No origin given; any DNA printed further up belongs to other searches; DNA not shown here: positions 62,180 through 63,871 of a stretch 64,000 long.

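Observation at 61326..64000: Candidate novel synthase-dependent exopolysaccharide system (SDR epimerase + atypical GT2 + secreted TPR)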

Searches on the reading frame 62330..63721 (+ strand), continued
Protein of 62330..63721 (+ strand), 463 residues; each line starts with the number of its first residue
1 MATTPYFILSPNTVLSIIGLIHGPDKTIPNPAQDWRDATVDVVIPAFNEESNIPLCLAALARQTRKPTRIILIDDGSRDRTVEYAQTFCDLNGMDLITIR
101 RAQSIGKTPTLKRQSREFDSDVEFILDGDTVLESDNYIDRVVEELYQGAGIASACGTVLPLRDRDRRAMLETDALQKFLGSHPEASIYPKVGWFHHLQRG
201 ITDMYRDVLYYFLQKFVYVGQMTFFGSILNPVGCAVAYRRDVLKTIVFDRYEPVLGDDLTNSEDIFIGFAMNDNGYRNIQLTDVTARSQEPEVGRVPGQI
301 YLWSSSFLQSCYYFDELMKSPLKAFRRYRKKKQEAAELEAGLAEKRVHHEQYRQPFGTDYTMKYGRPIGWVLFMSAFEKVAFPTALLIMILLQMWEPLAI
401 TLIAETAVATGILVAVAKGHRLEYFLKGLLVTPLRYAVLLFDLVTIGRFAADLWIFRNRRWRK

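Call 40: search_protein_families(library=ncbifam, proteins=[L043:3864-5147:+, L037:14382-15662:+, L043:5172-7001:+], max_evalue=1e-10)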
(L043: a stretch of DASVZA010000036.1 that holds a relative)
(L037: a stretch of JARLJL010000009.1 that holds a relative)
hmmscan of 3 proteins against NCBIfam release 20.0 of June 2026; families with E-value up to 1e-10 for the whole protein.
L043:3864-5147:+ (427 aa): 7 families
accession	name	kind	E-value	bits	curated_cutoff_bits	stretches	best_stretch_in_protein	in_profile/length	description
NF011729.0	PRK15182.1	equivalog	1.3e-144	482.1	592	1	4-409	8-413/425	Vi polysaccharide biosynthesis UDP-N-acetylglucosamine C-6 dehydrogenase TviB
TIGR03026.1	NDP-sugDHase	subfamily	2.5e-112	375.7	189.8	1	4-405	2-408/413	nucleotide sugar dehydrogenase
NF040825.1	UDPMaNacDH_Arch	equivalog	3.4e-62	210.7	750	1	4-389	2-379/418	UDP-N-acetyl-D-mannosamine dehydrogenase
NF008286.0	PRK11064.1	equivalog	6.2e-53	179.9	459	1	3-389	4-401/420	UDP-N-acetyl-D-mannosamine dehydrogenase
NF041297.1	UDPGDh_AglM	equivalog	3.7e-40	138.1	670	1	4-387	2-395/429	UDP-glucose 6-dehydrogenase AglM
NF047673.2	TeichurnBiosyTuaD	equivalog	5.1e-30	105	700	1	3-423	2-425/439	UDP-glucose 6-dehydrogenase TuaD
NF011631.0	PRK15057.1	equivalog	1e-12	47.9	757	1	4-356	2-342/388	UDP-glucose 6-dehydrogenase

L037:14382-15662:+ (426 aa): 6 families
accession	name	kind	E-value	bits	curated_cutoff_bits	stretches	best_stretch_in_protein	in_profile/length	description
NF011729.0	PRK15182.1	equivalog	3.1e-132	441.4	592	1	4-409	9-414/425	Vi polysaccharide biosynthesis UDP-N-acetylglucosamine C-6 dehydrogenase TviB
TIGR03026.1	NDP-sugDHase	subfamily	2.2e-107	359.4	189.8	1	3-399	2-404/413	nucleotide sugar dehydrogenase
NF040825.1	UDPMaNacDH_Arch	equivalog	1.9e-55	188.4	750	1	4-394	3-385/418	UDP-N-acetyl-D-mannosamine dehydrogenase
NF008286.0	PRK11064.1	equivalog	5.4e-55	186.7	459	1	2-397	4-410/420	UDP-N-acetyl-D-mannosamine dehydrogenase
NF041297.1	UDPGDh_AglM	equivalog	3e-36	125.3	670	1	4-361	3-368/429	UDP-glucose 6-dehydrogenase AglM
NF047673.2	TeichurnBiosyTuaD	equivalog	1.7e-28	99.9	700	1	1-422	1-425/439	UDP-glucose 6-dehydrogenase TuaD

L043:5172-7001:+ (609 aa): 5 families
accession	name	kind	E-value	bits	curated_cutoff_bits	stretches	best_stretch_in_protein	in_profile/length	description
NF001484.0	PRK00331.1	subfamily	1.7e-242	806.2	381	1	1-609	1-601/601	isomerizing glutamine--fructose-6-phosphate transaminase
TIGR01135.1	glmS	equivalog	3.9e-239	795.2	418.05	1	2-609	1-607/607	glutamine--fructose-6-phosphate transaminase (isomerizing)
NF046059.1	NagB_SO3506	equivalog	2.6e-36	125.6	430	1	289-571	36-305/330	glucosamine-6-phosphate deaminase NagB-II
NF041128.1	glucosaP_deam_GlmD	equivalog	8.9e-28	97.4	580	1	254-606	4-321/323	glucosamine-6-phosphate deaminase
TIGR01134.1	purF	equivalog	2.1e-25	90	350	1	2-204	1-206/432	amidophosphoribosyltransferase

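Call 41: search_solved_structures(query=L043:3864-5147:+, max_evalue=1e-20)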
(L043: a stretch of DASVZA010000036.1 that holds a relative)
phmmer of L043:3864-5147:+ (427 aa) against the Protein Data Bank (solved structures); distinct sequences matched with E-value up to 1e-20: 7.
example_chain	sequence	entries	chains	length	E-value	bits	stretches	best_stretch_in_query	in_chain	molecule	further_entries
4r16_A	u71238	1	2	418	6.7e-50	173.5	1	4-387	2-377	418aa long hypothetical UDP-N-acetyl-D-mannosaminuronic acid dehydrogenase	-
3ojl_A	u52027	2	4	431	2.4e-46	161.8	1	3-356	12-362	Cap5O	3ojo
4xr9_A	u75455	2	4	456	1.2e-41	146.4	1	4-420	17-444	CalS8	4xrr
3g79_A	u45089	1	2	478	4.7e-40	141.1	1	3-401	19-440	NDP-N-acetyl-D-galactosaminuronic acid dehydrogenase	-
3vtf_A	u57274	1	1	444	7.3e-31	110.8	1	5-399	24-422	UDP-glucose 6-dehydrogenase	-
3gg2_A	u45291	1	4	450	7.6e-27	97.6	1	1-368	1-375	Sugar dehydrogenase, UDP-glucose/GDP-mannose dehydrogenase family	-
4a7p_A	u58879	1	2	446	6e-24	88.1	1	3-421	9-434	UDP-GLUCOSE DEHYDROGENASE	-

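Call 44: fold_search(model_id=the predicted structure, library=pdb)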
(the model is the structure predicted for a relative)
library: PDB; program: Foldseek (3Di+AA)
matches with E <= 10: 1602; with E <= 0.001: 670
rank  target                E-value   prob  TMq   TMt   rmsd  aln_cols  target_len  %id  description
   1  9b8a                  1.8e-14  1.00  0.36  0.48  12.0       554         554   13  Cryo-EM structure of E. coli cellulose synthase subunit C (released 2025-02-19)
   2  1w3b_A                5.1e-14  1.00  0.32  0.51   8.4       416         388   16  The superhelical TPR domain of O-linked GlcNAc transferase reveals structural similarities to importin alpha. (released 2004-09-09)
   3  9b8h_A                1.6e-13  1.00  0.33  0.42  21.4       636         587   13  Cryo-EM structure of E. coli cellulose synthase subunit C with cellotetraose (released 2025-02-19)
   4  7yeh_A                2.1e-13  1.00  0.31  0.25  11.3       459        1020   16  Cryo-EM structure of human OGT-OGA complex (released 2023-07-12)
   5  9rtt_Q                2.5e-13  1.00  0.28  0.25  13.8       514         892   14  Activated Elongation Complex with IWS1 and ELOF1 (released 2025-09-03)
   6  1w3b_B                4.3e-13  1.00  0.29  0.47   9.2       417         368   17  The superhelical TPR domain of O-linked GlcNAc transferase reveals structural similarities to importin alpha. (released 2004-09-09)
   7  7y4i_A                7.3e-13  1.00  0.28  0.27  10.2       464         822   14  Crystal structure of SPINDLY in complex with GDP (released 2022-12-07)
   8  7yea_A                8.0e-13  1.00  0.27  0.22  10.8       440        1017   18  Human O-GlcNAc transferase Dimer (released 2023-07-12)
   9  7y4i_B                9.8e-13  1.00  0.24  0.23  12.6       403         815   16  Crystal structure of SPINDLY in complex with GDP (released 2022-12-07)
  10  6eou                  1.8e-12  1.00  0.31  0.60   7.4       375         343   16  O-GlcNAc transferase TPR domain with the intellectual disability associated mutation L254F (released 2018-05-09)
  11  8dtf_A                1.9e-12  1.00  0.30  0.29   9.2       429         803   14  Cryo-EM structure of the full length Arabidopsis SPY with complete TPRs (released 2023-03-08)
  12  7ntf_A                2.2e-12  1.00  0.23  0.21  11.9       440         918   18  Cryo-EM structure of unliganded O-GlcNAc transferase (released 2021-11-17)
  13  8dtg_A                5.9e-12  1.00  0.26  0.25  11.4       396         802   16  Cryo-EM structure of Arabidopsis SPY alternative conformation 1 (released 2023-03-08)
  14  9hvq_Q                6.4e-12  1.00  0.25  0.22  15.8       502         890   15  Structure of the transcribing Pol II-DSIF-PAF-SPT6-RECQL5 complex (released 2025-07-16)
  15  8chy                  8.2e-12  1.00  0.26  0.57   6.9       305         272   21  Crystal structure of an 8-repeat consensus TPR superhelix with Zinc. (released 2024-02-21)
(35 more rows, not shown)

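Call 51: find_homologous_proteins(query=L001:14715-15788:+, max_evalue=1e-10)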
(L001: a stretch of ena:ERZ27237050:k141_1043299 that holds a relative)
Query L001:14715-15788:+ (358 aa): 1674 proteins with E <= 1e-10 among 8000 candidates; the best 120 are listed.
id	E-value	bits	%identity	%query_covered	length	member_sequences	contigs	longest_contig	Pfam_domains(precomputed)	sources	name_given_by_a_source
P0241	4.6e-235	797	100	100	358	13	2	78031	PF00331.27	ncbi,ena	-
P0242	1.6e-208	710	90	99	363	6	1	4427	PF00331.27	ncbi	ncbi:MAG: endo-1,4-beta-xylanase [Thiobacillus sp.]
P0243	9.4e-200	681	88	97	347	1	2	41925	PF00331.27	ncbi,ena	-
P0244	9.0e-194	661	89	90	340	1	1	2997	PF00331.27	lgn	-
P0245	2.3e-193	660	84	97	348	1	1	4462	PF00331.27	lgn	-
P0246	9.6e-193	658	84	97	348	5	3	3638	PF00331.27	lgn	-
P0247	1.2e-192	658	85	97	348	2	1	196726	PF00331.27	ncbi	ncbi:endo-1,4-beta-xylanase [Thiobacillus sp.]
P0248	1.0e-188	645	87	94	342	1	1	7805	PF00331.27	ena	-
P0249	1.2e-188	645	86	91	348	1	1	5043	PF00331.27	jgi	jgi:endo-1,4-beta-xylanase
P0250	5.0e-188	642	81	99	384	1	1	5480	PF00331.27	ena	-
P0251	2.7e-186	637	86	90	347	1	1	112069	PF00331.27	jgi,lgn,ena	-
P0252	3.7e-186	636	86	90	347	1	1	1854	PF00331.27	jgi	jgi:endo-1,4-beta-xylanase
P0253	3.8e-186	636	85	89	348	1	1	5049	PF00331.27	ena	-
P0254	9.7e-185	632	85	89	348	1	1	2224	PF00331.27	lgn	-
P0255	1.1e-184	631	85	90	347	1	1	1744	PF00331.27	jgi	jgi:endo-1,4-beta-xylanase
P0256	2.8e-184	630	81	97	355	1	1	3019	PF00331.27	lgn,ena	-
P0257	6.5e-184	629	82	97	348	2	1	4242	PF00331.27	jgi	-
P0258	7.1e-184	629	85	90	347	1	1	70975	PF00331.27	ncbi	ncbi:MAG: endo-1,4-beta-xylanase [Thiobacillus sp.]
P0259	1.1e-183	628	85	90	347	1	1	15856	PF00331.27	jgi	jgi:endo-1,4-beta-xylanase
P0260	1.4e-183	628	81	97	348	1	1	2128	PF00331.27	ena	-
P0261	1.5e-183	628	81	97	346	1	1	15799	PF00331.27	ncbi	-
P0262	1.6e-183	628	84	90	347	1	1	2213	PF00331.27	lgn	-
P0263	4.4e-183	626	82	95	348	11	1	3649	PF00331.27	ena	-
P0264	6.2e-183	626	81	97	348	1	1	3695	PF00331.27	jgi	jgi:endo-1,4-beta-xylanase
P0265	2.0e-182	624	82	95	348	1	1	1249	PF00331.27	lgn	-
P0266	4.2e-182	623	84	90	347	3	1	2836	PF00331.27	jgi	-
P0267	1.8e-180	618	80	97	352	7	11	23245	PF00331.27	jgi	jgi:endo-1,4-beta-xylanase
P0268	1.9e-180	618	80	97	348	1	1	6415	PF00331.27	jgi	jgi:endo-1,4-beta-xylanase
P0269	2.9e-180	617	81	95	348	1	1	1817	PF00331.27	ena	-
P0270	4.0e-180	617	82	95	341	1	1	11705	PF00331.27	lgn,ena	-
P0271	4.5e-180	616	83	89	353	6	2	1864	PF00331.27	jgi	jgi:endo-1,4-beta-xylanase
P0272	8.5e-180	615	81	91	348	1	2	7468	PF00331.27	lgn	-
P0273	3.0e-179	614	82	90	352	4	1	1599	PF00331.27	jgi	jgi:endo-1,4-beta-xylanase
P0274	3.3e-179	613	82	89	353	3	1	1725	PF00331.27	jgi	jgi:endo-1,4-beta-xylanase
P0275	3.8e-179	613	81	90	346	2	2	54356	PF00331.27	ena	-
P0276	6.9e-179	612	83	88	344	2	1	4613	PF00331.27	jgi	jgi:endo-1,4-beta-xylanase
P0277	1.0e-178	612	80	91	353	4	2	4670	PF00331.27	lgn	-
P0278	7.3e-178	609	78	97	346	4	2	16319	PF00331.27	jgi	jgi:endo-1,4-beta-xylanase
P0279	1.0e-177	609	89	85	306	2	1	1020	PF00331.27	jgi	jgi:endo-1,4-beta-xylanase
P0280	7.4e-177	606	79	97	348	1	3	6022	PF00331.27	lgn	-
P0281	2.6e-176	604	81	90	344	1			PF00331.27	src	-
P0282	1.9e-175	601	79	97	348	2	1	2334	PF00331.27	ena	-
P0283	2.3e-175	601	80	97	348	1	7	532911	PF00331.27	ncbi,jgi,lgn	-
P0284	4.1e-175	600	76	97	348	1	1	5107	PF00331.27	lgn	-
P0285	1.2e-174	599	77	94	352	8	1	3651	PF00331.27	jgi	-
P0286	3.1e-174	597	78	95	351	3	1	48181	PF00331.27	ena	-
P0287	1.4e-173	595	78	97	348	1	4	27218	PF00331.27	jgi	jgi:endo-1,4-beta-xylanase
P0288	3.2e-173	594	78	94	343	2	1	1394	PF00331.27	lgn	-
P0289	4.1e-173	593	81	92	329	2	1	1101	PF00331.27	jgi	jgi:endo-1,4-beta-xylanase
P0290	4.4e-173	593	76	97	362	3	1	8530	PF00331.27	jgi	jgi:endo-1,4-beta-xylanase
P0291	6.2e-173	593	81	92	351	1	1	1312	PF00331.27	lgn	-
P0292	6.3e-173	593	78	97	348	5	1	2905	PF00331.27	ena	-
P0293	2.7e-172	591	78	97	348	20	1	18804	PF00331.27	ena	-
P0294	3.3e-172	590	75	97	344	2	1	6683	PF00331.27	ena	-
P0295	3.3e-172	590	76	96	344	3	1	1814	PF00331.27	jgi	-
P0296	6.0e-172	590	76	97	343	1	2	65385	PF00331.27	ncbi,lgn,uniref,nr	ncbi:endo-1,4-beta-xylanase [Thiobacillus sp.]|uniref:endo-1,4-beta-xylanase n=1 Tax=Thiobacillus sp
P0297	6.1e-172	590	77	92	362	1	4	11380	PF00331.27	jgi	jgi:endo-1,4-beta-xylanase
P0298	7.6e-172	589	77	97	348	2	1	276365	PF00331.27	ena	-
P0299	4.2e-171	587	82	89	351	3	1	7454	PF00331.27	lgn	-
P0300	6.6e-171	586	77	94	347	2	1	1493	PF00331.27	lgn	-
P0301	8.6e-171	586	76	95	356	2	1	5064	PF00331.27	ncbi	ncbi:MAG: endo-1,4-beta-xylanase [Hyphomicrobiaceae bacterium]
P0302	2.1e-170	585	80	89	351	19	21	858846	PF00331.27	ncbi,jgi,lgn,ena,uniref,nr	ncbi:MAG: endo-1,4-beta-xylanase [Thiobacillus sp.]|uniref:endo-1,4-beta-xylanase n=1 Tax=Thiobacill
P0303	7.4e-170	583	80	90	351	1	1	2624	PF00331.27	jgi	-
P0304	8.8e-170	582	78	92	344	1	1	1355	PF00331.27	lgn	-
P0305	9.0e-170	582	77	94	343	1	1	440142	PF00331.27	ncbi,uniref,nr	ncbi:endo-1,4-beta-xylanase [Thiobacillus sp.]|uniref:endo-1,4-beta-xylanase n=1 Tax=Thiobacillus sp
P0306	1.3e-169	582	77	97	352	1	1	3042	PF00331.27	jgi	jgi:endo-1,4-beta-xylanase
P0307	9.2e-169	579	75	99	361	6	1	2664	PF00331.27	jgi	jgi:endo-1,4-beta-xylanase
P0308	1.1e-168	579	76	96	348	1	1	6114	PF00331.27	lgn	-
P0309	2.4e-168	578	74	97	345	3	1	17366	PF00331.27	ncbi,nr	ncbi:MAG: endo-1,4-beta-xylanase [Thiobacillus sp.]|nr:endo-1,4-beta-xylanase [Thiobacillus sp.]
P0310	3.6e-168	577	78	90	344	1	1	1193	PF00331.27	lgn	-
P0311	8.3e-168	576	81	89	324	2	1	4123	PF00331.27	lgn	-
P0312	1.3e-167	575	79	89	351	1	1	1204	PF00331.27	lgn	-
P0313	1.8e-167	575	76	88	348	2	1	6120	PF00331.27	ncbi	-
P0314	2.5e-167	574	78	89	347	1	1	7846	PF00331.27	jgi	jgi:endo-1,4-beta-xylanase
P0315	2.7e-167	574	79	90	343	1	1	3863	PF00331.27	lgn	-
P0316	3.9e-167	574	77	94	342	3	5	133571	PF00331.27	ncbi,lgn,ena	-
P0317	6.4e-167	573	74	98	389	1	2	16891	PF00331.27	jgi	jgi:endo-1,4-beta-xylanase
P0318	1.1e-166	572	78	92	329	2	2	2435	PF00331.27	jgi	jgi:endo-1,4-beta-xylanase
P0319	2.4e-166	571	79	86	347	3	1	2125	PF00331.27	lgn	-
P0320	2.9e-166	571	77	91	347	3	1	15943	PF00331.27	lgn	-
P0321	3.7e-166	571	78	91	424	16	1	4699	PF00331.27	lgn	-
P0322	9.1e-166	569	76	96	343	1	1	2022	PF00331.27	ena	-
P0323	4.1e-165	567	79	90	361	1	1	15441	PF00331.27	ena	-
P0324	4.1e-165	567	78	91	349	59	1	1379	PF00331.27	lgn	-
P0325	1.5e-164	565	77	94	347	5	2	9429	PF00331.27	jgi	jgi:endo-1,4-beta-xylanase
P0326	6.3e-164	563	77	92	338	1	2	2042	PF00331.27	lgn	-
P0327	8.6e-164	563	79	90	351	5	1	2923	PF00331.27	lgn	-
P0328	1.3e-163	562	76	93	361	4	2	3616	PF00331.27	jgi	-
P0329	1.6e-163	562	74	97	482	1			PF00331.27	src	-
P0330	2.8e-163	561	73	97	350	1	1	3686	PF00331.27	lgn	-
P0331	5.0e-163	560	78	89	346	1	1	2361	PF00331.27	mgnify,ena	mgnify:CR=1 FL=1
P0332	8.2e-163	560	78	91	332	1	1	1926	PF00331.27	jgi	jgi:endo-1,4-beta-xylanase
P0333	8.4e-163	560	77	90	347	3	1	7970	PF00331.27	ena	-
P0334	2.2e-162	558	75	94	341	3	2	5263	PF00331.27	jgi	jgi:endo-1,4-beta-xylanase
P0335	5.6e-162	557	73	94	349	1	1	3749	PF00331.27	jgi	-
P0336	8.6e-162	556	75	93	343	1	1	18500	PF00331.27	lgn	-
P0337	4.1e-161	554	76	88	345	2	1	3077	PF00331.27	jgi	-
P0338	4.2e-161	554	73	95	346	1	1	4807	PF00331.27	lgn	-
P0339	6.9e-161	553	75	91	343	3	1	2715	PF00331.27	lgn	-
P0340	7.8e-161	553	72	97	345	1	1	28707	PF00331.27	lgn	-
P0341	1.6e-160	552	82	84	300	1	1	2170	PF00331.27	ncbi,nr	ncbi:MAG TPA: endo-1,4-beta-xylanase, partial [Aquabacterium sp.]|nr:endo-1,4-beta-xylanase [Aquabac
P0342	2.6e-160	551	78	88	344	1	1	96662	PF00331.27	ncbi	ncbi:MAG: endo-1,4-beta-xylanase [Pseudomonadota bacterium]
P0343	8.2e-160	550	80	85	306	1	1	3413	PF00331.27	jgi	-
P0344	1.2e-159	549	77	88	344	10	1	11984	PF00331.27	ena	-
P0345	3.5e-159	548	75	87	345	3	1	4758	PF00331.27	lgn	-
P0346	4.2e-159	547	75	90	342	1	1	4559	PF00331.27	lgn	-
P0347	1.3e-158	546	78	88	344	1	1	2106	PF00331.27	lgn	-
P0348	2.7e-155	535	75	90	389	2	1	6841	PF00331.27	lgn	-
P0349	4.0e-155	534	71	92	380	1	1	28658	PF00331.27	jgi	jgi:endo-1,4-beta-xylanase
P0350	2.2e-154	532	73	90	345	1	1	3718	PF00331.27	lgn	-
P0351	8.7e-153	527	73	95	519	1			PF00331.27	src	-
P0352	1.7e-152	526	71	91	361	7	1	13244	PF00331.27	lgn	-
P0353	2.0e-152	525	71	92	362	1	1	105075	PF00331.27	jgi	jgi:endo-1,4-beta-xylanase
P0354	3.0e-152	525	73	89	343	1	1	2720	PF00331.27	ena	-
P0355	3.5e-151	521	71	96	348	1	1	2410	PF00331.27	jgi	jgi:endo-1,4-beta-xylanase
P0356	3.2e-150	518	70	93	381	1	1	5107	PF00331.27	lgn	-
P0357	5.4e-148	511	68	94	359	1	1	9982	PF00331.27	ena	-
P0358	6.5e-143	494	63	96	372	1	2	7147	PF00331.27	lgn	-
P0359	1.5e-142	493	80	76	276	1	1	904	PF00331.27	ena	-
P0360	2.0e-142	493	62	96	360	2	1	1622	PF00331.27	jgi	jgi:endo-1,4-beta-xylanase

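Call 61: search_protein_representatives(protein=P0241)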
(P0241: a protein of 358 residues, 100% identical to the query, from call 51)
Query: 358 residues. Proteins with E-value up to 0.001 (for the whole library): 14692; up to 1e-10: 9282; up to 1e-30: 3419. The best 150 are listed.
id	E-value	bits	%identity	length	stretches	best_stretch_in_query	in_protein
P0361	1.1e-161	554.2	46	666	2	25-341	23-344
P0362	5.4e-158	542.0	46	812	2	3-348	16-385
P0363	3.9e-152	522.8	40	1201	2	36-347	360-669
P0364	2.6e-139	480.6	41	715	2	26-343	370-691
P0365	9.3e-113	393.3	55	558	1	13-339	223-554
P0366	1.2e-105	369.9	53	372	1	15-343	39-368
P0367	1.7e-103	362.9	36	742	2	31-335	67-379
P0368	8.7e-102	357.2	51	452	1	6-340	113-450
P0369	3.4e-101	355.3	53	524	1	4-342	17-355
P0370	1.7e-100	353.0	52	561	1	25-341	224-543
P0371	1.0e-99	350.4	49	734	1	12-342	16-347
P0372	4.7e-98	345.0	51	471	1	14-337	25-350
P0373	1.9e-97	343.0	52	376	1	26-342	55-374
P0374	3.8e-97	342.0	49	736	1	27-340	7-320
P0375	4.4e-97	341.8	49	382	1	7-335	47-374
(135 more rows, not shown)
